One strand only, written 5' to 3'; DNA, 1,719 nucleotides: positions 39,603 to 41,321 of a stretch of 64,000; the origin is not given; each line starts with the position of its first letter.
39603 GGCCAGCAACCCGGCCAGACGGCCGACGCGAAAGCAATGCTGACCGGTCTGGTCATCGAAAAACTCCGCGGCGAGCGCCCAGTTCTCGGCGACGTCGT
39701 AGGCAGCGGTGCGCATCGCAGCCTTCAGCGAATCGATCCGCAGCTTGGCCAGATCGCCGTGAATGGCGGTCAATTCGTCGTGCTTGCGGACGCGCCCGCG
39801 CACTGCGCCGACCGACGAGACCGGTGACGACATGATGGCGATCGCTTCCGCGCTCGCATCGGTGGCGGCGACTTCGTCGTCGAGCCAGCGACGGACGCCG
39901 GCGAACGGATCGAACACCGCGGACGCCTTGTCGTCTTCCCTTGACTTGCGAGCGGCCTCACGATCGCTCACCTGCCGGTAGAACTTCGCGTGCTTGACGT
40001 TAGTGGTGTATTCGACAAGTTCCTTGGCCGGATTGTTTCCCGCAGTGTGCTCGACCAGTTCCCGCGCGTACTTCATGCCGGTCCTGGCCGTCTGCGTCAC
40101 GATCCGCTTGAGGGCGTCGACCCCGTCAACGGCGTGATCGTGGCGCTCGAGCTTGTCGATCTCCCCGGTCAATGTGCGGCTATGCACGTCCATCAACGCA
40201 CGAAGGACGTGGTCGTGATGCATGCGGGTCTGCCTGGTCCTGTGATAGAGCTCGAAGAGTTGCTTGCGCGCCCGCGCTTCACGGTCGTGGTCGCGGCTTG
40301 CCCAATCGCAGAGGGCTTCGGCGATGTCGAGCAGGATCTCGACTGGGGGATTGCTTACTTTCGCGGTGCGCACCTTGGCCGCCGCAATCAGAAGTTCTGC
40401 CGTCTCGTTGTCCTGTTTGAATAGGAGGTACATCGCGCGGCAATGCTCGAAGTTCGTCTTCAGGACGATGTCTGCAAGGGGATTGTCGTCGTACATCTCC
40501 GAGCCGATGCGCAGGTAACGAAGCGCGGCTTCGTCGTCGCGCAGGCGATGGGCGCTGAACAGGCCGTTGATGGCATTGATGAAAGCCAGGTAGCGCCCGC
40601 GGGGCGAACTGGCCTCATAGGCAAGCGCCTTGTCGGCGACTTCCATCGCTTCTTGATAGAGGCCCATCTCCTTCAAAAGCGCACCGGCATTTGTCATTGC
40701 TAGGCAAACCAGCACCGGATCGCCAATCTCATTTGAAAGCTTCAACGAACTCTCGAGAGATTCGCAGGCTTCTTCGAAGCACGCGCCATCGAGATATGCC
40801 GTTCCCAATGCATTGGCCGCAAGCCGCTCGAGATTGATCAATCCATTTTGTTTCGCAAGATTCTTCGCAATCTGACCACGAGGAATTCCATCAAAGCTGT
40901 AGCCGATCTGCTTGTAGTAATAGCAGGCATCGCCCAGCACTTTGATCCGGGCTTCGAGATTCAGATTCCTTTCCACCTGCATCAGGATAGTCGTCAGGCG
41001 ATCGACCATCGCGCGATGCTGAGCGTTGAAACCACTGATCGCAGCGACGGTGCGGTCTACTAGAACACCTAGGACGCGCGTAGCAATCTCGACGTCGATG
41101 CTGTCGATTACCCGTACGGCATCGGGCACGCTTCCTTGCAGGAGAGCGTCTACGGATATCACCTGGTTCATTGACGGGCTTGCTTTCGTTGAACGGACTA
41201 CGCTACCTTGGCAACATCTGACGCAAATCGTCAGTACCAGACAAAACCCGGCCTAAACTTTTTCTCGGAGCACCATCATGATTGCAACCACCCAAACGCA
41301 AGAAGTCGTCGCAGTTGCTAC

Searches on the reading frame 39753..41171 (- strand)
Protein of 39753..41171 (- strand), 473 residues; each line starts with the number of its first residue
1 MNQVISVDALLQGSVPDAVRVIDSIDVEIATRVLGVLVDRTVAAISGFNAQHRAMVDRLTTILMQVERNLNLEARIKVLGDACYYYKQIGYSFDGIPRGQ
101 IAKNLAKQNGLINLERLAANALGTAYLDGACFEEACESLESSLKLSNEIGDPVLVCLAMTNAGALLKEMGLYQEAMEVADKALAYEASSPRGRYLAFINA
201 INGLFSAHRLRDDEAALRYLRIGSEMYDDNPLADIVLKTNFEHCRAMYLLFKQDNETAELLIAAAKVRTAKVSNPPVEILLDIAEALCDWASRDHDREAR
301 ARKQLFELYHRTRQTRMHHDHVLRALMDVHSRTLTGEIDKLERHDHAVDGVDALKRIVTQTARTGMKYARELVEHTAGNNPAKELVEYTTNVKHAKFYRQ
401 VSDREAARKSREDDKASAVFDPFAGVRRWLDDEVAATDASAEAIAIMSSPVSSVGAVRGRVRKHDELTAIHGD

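Call 27: find_homologous_proteins(query=window:39753-41171:-, max_evalue=0.001)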
Query seq(473 aa) (473 aa): 98 proteins with E <= 0.001 among 8000 candidates.
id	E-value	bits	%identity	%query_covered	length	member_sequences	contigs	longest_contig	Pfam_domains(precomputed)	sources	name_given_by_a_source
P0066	0.0e+0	1036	100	100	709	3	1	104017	PF13487.13,PF01966.29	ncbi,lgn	-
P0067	3.8e-207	706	69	99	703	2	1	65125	PF13487.13,PF01966.29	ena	-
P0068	6.3e-205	699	68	100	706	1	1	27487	PF13487.13,PF01966.29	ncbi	-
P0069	6.9e-177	607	63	100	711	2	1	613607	PF13487.13,PF01966.29,PF13424.13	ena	-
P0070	6.1e-175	600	61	100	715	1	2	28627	PF13487.13,PF01966.29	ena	-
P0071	2.0e-171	589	60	100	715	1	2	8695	PF13487.13,PF01966.29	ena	-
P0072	3.0e-171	588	60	100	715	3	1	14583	PF13487.13,PF01966.29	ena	-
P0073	4.5e-169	581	59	97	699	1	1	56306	PF13487.13,PF01966.29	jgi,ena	-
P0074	7.5e-169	580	60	100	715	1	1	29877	PF13487.13,PF01966.29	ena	-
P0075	1.1e-168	580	59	100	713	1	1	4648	PF13487.13,PF01966.29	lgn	-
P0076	1.4e-165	570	59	99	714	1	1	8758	PF13487.13,PF01966.29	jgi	jgi:putative nucleotidyltransferase with HDIG domain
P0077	2.6e-165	569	58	100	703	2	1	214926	PF13487.13,PF01966.29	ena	-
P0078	4.9e-165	568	58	100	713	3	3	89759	PF13487.13,PF01966.29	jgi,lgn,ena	-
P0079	1.1e-164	567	58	100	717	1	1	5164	PF13487.13,PF01966.29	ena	-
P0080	4.6e-163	561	57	100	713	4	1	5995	PF13487.13,PF01966.29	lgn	-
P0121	3.4e-101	357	46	92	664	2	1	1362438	PF13487.13,PF01966.29,PF13424.13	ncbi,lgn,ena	-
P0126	8.1e-100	353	43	100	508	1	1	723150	-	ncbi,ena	-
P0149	3.4e-62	229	35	99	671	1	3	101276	PF13487.13,PF01966.29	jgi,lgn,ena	-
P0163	3.4e-32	130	30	84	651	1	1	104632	PF13487.13,PF01966.29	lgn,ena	-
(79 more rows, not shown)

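Call 37: find_related_loci(query=A2, collection=metagenome_contigs, flank=5000)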
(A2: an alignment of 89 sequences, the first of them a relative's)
Query A2 (709 aa) in metagenome_contigs; peptide patterns used: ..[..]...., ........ (x = any residue, [..] = any of these).
600 stretches matched a pattern (row limit reached: there are more); 585 encode a relative of the query (tblastn E <= 1e-3); the best 80 are kept; 80 distinct loci.
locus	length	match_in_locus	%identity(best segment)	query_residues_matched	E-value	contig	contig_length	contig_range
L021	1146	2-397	65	578-709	2e-53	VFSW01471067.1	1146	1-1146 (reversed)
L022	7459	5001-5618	44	474-675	2e-49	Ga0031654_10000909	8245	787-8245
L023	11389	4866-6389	49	76-670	2e-49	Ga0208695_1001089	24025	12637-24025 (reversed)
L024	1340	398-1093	40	440-672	6e-49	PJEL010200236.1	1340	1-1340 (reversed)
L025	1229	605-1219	44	469-672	3e-49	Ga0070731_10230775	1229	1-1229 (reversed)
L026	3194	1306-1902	44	475-672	3e-45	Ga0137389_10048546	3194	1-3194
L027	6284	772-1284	49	498-667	8e-45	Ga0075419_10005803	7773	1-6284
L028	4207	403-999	44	498-702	3e-44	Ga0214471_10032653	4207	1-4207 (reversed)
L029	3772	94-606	49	498-667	4e-44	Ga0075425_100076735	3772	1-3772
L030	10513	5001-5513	49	498-667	4e-43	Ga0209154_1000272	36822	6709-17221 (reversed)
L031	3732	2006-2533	47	498-672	2e-43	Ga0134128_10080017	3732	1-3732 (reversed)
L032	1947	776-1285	47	498-666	5e-43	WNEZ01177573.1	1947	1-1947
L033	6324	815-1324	48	498-666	6e-42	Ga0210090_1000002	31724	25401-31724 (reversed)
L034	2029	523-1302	38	428-663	2e-42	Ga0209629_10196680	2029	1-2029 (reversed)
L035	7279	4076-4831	37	422-667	8e-41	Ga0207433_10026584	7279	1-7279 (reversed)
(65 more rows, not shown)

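Call 43: search_protein_families(library=pfam, proteins=[L023:12-770:+, L023:770-2092:+, L023:2050-4152:+, L023:4665-6533:+, L023:6813-8201:+, L023:8280-9026:-, L023:10079-11095:-, L022:3690-5738:+, L022:2747-3520:-, L022:1429-2529:-], max_evalue=0.001)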
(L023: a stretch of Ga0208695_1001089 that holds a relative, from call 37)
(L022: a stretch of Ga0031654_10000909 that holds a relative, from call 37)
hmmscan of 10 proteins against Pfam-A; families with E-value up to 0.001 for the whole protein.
L023:12-770:+ (252 aa): 1 family
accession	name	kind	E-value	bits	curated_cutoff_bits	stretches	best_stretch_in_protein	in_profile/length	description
PF20629.2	GD_AH_C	-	6.1e-102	340.5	26.8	1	9-250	2-241/242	D-galactarate/Altronate dehydratase, C-terminal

L023:770-2092:+ (440 aa): 4 families
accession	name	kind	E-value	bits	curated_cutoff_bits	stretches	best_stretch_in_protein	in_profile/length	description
PF13437.12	HlyD_3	-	5.9e-15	56.4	22.2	1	290-403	2-98/106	HlyD family secretion protein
PF16576.10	HlyD_D23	-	5.6e-12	45.8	30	1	97-360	21-181/214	Barrel-sandwich domain of CusB or HlyD membrane-fusion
PF00364.28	Biotin_lipoyl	-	1.2e-07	31.9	22.1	0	101-128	6-38/73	Biotin-requiring enzyme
PF13533.13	Biotin_lipoyl_2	-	0.00015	22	29.8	0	103-126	8-31/32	Biotin-lipoyl like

L023:2050-4152:+ (700 aa): 4 families
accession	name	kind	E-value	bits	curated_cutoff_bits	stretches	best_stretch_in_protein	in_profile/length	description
PF00664.28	ABC_membrane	-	8.6e-38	131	28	1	185-448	6-272/274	ABC transporter transmembrane region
PF03412.21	Peptidase_C39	-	1.2e-34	119.5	22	1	25-153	2-132/133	Peptidase C39 family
PF00005.33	ABC_tran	-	7.2e-32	111.3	25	1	512-660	2-137/137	ABC transporter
PF02463.25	SMC_N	-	1.7e-06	28.1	40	1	341-699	135-210/220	RecF/RecN/SMC N terminal domain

L023:4665-6533:+ (622 aa): 2 families
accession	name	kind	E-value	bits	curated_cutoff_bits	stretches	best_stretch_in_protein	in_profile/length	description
PF13487.12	HD_5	-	2.8e-36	125.2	27.2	1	404-566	6-169/170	HD domain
PF01966.28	HD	-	4e-20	72.7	22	1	414-535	3-115/116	HD domain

L023:6813-8201:+ (462 aa): 2 families
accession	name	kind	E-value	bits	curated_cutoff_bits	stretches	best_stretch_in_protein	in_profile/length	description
PF01053.26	Cys_Met_Meta_PP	-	4.1e-129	430.9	27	1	37-456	1-381/381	Cys/Met metabolism PLP-dependent enzyme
PF01041.23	DegT_DnrJ_EryC1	-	4.8e-05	23.2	19.8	1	91-213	24-146/360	DegT/DnrJ/EryC1/StrS aminotransferase family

L023:8280-9026:- (248 aa): 0 families

L023:10079-11095:- (338 aa): 1 family
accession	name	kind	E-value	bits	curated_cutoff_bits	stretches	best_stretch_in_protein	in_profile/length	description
PF06144.19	DNA_pol3_delta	-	1.7e-09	38.1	21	1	21-132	1-116/124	DNA polymerase III, delta subunit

L022:3690-5738:+ (682 aa): 5 families
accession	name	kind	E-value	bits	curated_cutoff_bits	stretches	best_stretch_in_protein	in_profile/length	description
PF13487.12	HD_5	-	1.1e-34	120.1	27.2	1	465-627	7-170/170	HD domain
PF01966.28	HD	-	1.1e-18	68.1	22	1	473-595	2-115/116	HD domain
PF13424.12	TPR_12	-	4.5e-10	40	30.1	1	171-235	9-75/77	Tetratricopeptide repeat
PF00515.34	TPR_1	-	4.6e-07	29.8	27.8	1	207-234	3-30/34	Tetratricopeptide repeat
PF07719.23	TPR_2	-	5e-06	26.7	27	1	206-235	2-31/34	Tetratricopeptide repeat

L022:2747-3520:- (257 aa): 0 families

L022:1429-2529:- (366 aa): 4 families
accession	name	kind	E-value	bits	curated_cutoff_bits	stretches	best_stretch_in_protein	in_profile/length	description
PF02518.31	HATPase_c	-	1.3e-12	48.5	26.4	1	265-354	4-109/111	Histidine kinase-, DNA gyrase B-, and HSP90-like ATPase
PF07730.19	HisKA_3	-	3.3e-09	37.6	24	1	160-225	1-68/68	Histidine kinase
PF00072.30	Response_reg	-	9.9e-09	35.8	30.2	1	13-117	2-100/111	Response regulator receiver domain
PF13581.12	HATPase_c_2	-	9.2e-06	26.1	27.4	1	246-314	11-84/127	Histidine kinase-like ATPase domain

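Call 47: find_encoding_contigs(protein=P0149, flank=8000, max_places=1)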
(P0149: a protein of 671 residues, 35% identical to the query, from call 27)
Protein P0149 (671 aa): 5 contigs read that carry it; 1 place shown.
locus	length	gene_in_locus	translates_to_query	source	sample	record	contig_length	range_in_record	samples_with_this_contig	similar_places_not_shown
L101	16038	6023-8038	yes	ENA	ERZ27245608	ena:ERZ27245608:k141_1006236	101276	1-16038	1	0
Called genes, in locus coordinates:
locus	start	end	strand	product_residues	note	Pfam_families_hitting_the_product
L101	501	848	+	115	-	-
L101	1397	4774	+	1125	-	PF17757:UvrB_inter, PF21132:MFD_D3, PF02559:CarD_TRCF_RID, PF00270:DEAD, PF04851:ResIII, PF00271:Helicase_C, PF03461:TRCF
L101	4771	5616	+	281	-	PF00702:Hydrolase, PF12710:HAD, PF08282:Hydrolase_3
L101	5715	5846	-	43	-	-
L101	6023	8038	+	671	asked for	PF13487:HD_5, PF01966:HD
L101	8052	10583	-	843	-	PF02687:FtsX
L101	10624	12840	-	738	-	PF02922:CBM_48, PF00128:Alpha-amylase, PF21331:Isoamylase_C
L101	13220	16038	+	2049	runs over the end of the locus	-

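Call 48: find_encoding_contigs(protein=P0163, flank=8000, max_places=1)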
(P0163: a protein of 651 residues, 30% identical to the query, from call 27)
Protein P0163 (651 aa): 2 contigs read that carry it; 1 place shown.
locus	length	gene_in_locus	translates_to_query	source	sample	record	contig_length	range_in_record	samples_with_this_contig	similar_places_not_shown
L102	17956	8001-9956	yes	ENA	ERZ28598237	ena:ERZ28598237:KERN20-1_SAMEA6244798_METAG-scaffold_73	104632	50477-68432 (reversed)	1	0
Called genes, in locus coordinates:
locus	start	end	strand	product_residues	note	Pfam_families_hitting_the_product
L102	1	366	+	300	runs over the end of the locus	PF00510:COX3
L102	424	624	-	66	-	PF11137:DUF2909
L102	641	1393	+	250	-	PF02104:SURF1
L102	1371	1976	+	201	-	PF26971:TM-like_Thioredoxin-like_C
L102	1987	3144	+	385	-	PF02628:COX15-CtaA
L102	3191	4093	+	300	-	PF01040:UbiA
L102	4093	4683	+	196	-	PF26971:TM-like_Thioredoxin-like_C (faint), PF00578:AhpC-TSA, PF02630:SCO1-SenC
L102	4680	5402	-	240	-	PF01177:Asp_Glu_race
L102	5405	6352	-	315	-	PF02133:Transp_cyt_pur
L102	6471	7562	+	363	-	PF01926:MMR_HSR1, PF02421:FeoB_N, PF06071:YchF-GTPase_C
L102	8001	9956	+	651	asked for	PF13487:HD_5, PF01966:HD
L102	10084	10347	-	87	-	PF00037:Fer4 (weak), PF12838:Fer4_7 (weak)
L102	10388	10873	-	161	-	PF01467:CTP_transf_like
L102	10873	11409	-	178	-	PF03602:Cons_hypoth95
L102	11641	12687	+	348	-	PF02881:SRP54_N, PF06414:Zeta_toxin (weak), PF00448:SRP54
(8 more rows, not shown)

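Call 49: find_encoding_contigs(protein=P0121, flank=8000, max_places=1)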
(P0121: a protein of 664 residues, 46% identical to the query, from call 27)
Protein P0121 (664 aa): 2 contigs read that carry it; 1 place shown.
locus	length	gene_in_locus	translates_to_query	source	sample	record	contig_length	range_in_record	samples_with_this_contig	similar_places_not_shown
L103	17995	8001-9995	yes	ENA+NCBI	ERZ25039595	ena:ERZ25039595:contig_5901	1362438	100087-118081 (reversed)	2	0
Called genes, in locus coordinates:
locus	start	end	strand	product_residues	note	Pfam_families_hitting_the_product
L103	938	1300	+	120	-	PF01593:Amino_oxidase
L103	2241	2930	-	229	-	PF00842:Ala_racemase_C, PF13481:AAA_25 (weak), PF23442:DUF7125, PF06745:ATPase, PF13191:AAA_16 (weak)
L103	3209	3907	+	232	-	-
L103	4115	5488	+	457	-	PF07690:MFS_1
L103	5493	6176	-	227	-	PF03167:UDG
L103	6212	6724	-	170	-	PF00583:Acetyltransf_1, PF13508:Acetyltransf_7 (weak), PF13673:Acetyltransf_10 (weak)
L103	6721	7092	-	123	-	-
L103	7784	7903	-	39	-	-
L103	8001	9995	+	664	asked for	PF13424:TPR_12 (faint), PF13487:HD_5, PF01966:HD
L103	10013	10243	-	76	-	-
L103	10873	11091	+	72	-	PF00072:Response_reg (weak)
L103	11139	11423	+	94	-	PF00486:Trans_reg_C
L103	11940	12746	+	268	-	PF00672:HAMP, PF00512:HisKA, PF02518:HATPase_c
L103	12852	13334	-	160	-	PF02542:YgbB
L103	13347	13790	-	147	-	PF01475:FUR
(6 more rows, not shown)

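Call 51: predict_structure(alignment_id=A2)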
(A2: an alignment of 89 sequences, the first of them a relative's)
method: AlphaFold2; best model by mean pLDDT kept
length: 709 residues; sequences in the alignment: 89
mean_pLDDT: 81.9   pTM: 0.71
mean pLDDT of the five models: 81.9, 81.3, 80.1, 79.2, 78.8
residues with pLDDT >= 90: 373; 70-90: 160; 50-70: 111; < 50: 65
segments of 3 or more residues with pLDDT < 50: 381-407, 414-417, 445-458, 502-504, 553-558, 677-680
pLDDT, mean of each block of 10 residues (from residue 1): 77 96 95 97 94 97 96 97 97 96 98 98 93 93 97 95 94 95 86 95 97 97 92 94 98 97 97 95 98 97 98 92 97 88 72 83 90 76 43 39 49 56 80 55 47 43 75 73 59 54 60 89 95 91 76 50 63 78 81 87 60 88 92 80 89 87 93 62 59 54 63
secondary structure, 60 per line:
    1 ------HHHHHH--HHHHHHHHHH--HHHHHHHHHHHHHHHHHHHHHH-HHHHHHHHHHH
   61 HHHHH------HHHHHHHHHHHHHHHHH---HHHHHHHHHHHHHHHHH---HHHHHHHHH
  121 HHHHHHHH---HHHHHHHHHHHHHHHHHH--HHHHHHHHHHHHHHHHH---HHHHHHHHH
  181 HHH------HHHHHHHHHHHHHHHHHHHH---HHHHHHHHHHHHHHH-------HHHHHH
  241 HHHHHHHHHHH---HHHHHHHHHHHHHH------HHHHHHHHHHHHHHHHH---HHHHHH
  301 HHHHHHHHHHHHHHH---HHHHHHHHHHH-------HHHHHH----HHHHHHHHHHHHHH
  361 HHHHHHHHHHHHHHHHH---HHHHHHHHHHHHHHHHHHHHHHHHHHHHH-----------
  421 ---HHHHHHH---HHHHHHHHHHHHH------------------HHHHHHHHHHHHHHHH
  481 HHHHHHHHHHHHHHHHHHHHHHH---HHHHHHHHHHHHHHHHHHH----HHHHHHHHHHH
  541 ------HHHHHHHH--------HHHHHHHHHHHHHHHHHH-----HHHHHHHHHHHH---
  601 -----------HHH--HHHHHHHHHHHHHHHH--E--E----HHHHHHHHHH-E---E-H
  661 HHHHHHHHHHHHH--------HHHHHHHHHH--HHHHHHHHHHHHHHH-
elements in order (helices of 4 or more, strands of 3 or more residues): H7-12 H15-24 H27-48 H50-65 H72-88 H92-108 H112-128 H132-149 H152-168 H172-183 H190-209 H213-227 H235-251 H255-268 H275-291 H295-315 H319-329 H337-342 H347-377 H381-409 H424-430 H434-446 H465-503 H507-525 H530-540 H547-554 H563-580 H586-597 H617-632 H643-652 H660-673 H682-691 H694-708

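Call 53: fold_search(model_id=the predicted structure, library=pdb)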
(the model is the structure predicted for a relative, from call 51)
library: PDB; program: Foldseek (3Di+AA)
matches with E <= 10: 1205; with E <= 0.001: 32
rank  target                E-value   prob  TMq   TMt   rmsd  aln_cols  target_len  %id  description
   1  4mcw_A                1.5e-08  1.00  0.25  0.47  13.6       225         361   36  Crystal structure of a HD-GYP domain (a cyclic-di-GMP phosphodiesterase) containing a tri-nuclear metal centre (released 2014-02-19)
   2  4mcw_B                2.8e-08  1.00  0.25  0.47  13.6       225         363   36  Crystal structure of a HD-GYP domain (a cyclic-di-GMP phosphodiesterase) containing a tri-nuclear metal centre (released 2014-02-19)
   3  4r8z_B                5.3e-07  1.00  0.24  0.72   6.5       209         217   32  Crystal Structure of PA4781 HD-GYP domain from Pseudomonas aeruginosa at 2.2A resolution showing a bi-metallic Ni ion  (released 2015-03-04)
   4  4r8z_A                1.0e-06  1.00  0.23  0.69   7.4       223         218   30  Crystal Structure of PA4781 HD-GYP domain from Pseudomonas aeruginosa at 2.2A resolution showing a bi-metallic Ni ion  (released 2015-03-04)
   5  9rbz_B                1.9e-05  1.00  0.24  0.77   7.2       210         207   23  DvhD, HD-GYP domain, c-di-GMP-bound (released 2026-03-04)
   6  9rbz_A                2.6e-05  1.00  0.24  0.77   7.6       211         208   23  DvhD, HD-GYP domain, c-di-GMP-bound (released 2026-03-04)
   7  9rbz_C                2.8e-05  1.00  0.25  0.79   4.4       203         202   24  DvhD, HD-GYP domain, c-di-GMP-bound (released 2026-03-04)
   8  9rbz_D                2.8e-05  1.00  0.24  0.77   7.6       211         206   23  DvhD, HD-GYP domain, c-di-GMP-bound (released 2026-03-04)
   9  6hc2_E                2.5e-04  1.00  0.32  0.56   8.7       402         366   15  Crystal structure of NuMA/LGN hetero-hexamers (released 2019-05-29)
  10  4a1s_B                2.7e-04  1.00  0.28  0.51   9.1       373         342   15  Crystallographic structure of the Pins:Insc complex (released 2012-03-28)
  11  7dkh_I                2.9e-04  1.00  0.27  0.22  23.2       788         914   12  Crystal structure of the Ctr9/Paf1/Cdc73/Rtf1 quaternary complex (released 2021-11-24)
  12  5a7d_H                3.3e-04  1.00  0.26  0.45   8.4       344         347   15  Tetrameric assembly of LGN with Inscuteable (released 2016-08-03)
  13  4wnd_A                3.6e-04  1.00  0.33  0.63   6.3       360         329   14  Crystal structure of the TPR domain of LGN in complex with Frmpd4/Preso1 at 1.5 Angstrom resolution (released 2015-09-16)
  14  8bbg_D                3.6e-04  1.00  0.24  0.16  20.1       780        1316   13  Structure of the IFT-A complex; anterograde IFT-A train model (released 2022-12-21)
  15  6hc2_A                4.6e-04  1.00  0.32  0.55   8.6       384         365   14  Crystal structure of NuMA/LGN hetero-hexamers (released 2019-05-29)
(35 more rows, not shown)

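Call 54: search_solved_structures(query=A2, max_evalue=1)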
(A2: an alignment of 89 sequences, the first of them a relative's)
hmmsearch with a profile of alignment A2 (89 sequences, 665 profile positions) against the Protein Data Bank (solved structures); distinct sequences matched with E-value up to 1: 64 (the best 60 are shown).
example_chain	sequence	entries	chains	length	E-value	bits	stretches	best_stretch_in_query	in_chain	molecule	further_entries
4mcw_A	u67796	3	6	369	3.9e-51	177.7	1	447-629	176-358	Metal dependent phosphohydrolase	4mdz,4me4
5z7c_A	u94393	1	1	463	6.6e-42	147.2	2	463-623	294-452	3'3'-cGAMP-specific phosphodiesterase 3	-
4r8z_A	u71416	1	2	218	1.4e-37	133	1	490-629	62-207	Cyclic di-GMP phosphodiesterase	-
5a7d_B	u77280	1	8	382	1.4e-21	80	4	88-186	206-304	PINS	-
3sf4_A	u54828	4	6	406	3.6e-20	75.4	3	100-188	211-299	G-protein-signaling modulator 2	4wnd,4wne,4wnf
4wng_A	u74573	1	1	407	3.6e-20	75.4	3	100-188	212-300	G-protein-signaling modulator 2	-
6hc2_A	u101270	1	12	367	5.8e-20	74.7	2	105-188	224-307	G-protein-signaling modulator 2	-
5a6c_A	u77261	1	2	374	9.3e-20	74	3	104-187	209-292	G-PROTEIN-SIGNALING MODULATOR 2, AFADIN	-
3ro2_A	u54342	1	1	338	3.4e-19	72.2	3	100-187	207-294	G-protein-signaling modulator 2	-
4g2v_A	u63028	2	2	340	3.7e-19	72.1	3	100-187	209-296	G-protein-signaling modulator 2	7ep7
4a1s_A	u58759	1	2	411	1.1e-18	70.5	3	104-186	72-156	PARTNER OF INSCUTEABLE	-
9rbz_A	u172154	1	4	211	6e-17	64.8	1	472-627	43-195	HD domain/sensory box protein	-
9rc0_A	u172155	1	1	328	1.9e-16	63.1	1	472-627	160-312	HD domain/sensory box protein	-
4jhr_A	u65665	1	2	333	8.1e-15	57.7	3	100-187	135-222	G-protein-signaling modulator 2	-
3ro3_A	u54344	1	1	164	3e-11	45.9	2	96-188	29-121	G-protein-signaling modulator 2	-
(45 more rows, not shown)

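Call 55: list_cluster_members(proteins=[P0066, P0002])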
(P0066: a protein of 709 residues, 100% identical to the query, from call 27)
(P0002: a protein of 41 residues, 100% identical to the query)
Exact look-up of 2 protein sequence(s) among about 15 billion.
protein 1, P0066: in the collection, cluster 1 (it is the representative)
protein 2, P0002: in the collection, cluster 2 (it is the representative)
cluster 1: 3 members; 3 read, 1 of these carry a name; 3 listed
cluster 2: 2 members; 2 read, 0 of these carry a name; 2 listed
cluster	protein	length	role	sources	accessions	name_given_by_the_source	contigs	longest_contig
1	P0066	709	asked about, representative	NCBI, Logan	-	-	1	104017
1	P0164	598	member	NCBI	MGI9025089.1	MAG: HD domain-containing phosphohydrolase [Burkholderiaceae bacterium]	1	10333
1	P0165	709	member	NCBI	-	-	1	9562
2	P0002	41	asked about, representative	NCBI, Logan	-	-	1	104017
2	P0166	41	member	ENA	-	-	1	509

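Call 56: find_homologous_proteins(query=L023:2089-4149:+, max_evalue=1e-60)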
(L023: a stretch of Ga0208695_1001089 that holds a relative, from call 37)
Query L023:2089-4149:+ (687 aa): 7840 proteins with E <= 1e-60 among 8000 candidates; the best 120 are listed.
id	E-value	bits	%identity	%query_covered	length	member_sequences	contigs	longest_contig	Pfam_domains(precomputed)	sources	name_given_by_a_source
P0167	0.0e+0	1456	99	100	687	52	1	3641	PF00005.34,PF03412.22,PF02463.26,PF00664.29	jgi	-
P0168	0.0e+0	1326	90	99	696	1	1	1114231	PF00005.34,PF03412.22,PF02463.26,PF00664.29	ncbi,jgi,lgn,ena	jgi:ATP-binding cassette subfamily B protein RaxB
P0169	0.0e+0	1326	90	99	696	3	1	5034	PF00005.34,PF03412.22,PF02463.26,PF00664.29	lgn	-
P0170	0.0e+0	1321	88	100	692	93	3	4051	PF00005.34,PF03412.22,PF02463.26,PF00664.29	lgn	-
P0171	0.0e+0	1318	89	99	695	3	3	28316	PF00005.34,PF03412.22,PF02463.26,PF00664.29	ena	-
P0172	0.0e+0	1313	89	99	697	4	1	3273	PF00005.34,PF03412.22,PF02463.26,PF00664.29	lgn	-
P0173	0.0e+0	1307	88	100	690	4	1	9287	PF00005.34,PF03412.22,PF02463.26,PF00664.29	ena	-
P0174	0.0e+0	1305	88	99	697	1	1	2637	PF00005.34,PF03412.22,PF02463.26,PF00664.29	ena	-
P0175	0.0e+0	1305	88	99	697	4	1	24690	PF00005.34,PF03412.22,PF02463.26,PF00664.29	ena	-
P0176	0.0e+0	1303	89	98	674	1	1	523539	PF00005.34,PF03412.22,PF02463.26,PF00664.29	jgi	-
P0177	0.0e+0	1302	88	99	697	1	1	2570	PF00005.34,PF03412.22,PF02463.26,PF00664.29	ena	-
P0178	0.0e+0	1302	88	100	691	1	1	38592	PF00005.34,PF03412.22,PF02463.26,PF00664.29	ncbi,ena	-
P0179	0.0e+0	1299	90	98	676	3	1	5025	PF00005.34,PF03412.22,PF02463.26,PF00664.29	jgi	-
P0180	0.0e+0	1297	89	98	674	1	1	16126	PF00005.34,PF03412.22,PF02463.26,PF00664.29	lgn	-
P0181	0.0e+0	1296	87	99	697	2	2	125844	PF00005.34,PF03412.22,PF02463.26,PF00664.29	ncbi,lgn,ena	-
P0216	0.0e+0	1113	74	100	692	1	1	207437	PF00005.34,PF03412.22,PF02463.26,PF00664.29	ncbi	-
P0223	1.2e-264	898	62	97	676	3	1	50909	PF00005.34,PF03412.22,PF02463.26,PF00664.29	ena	-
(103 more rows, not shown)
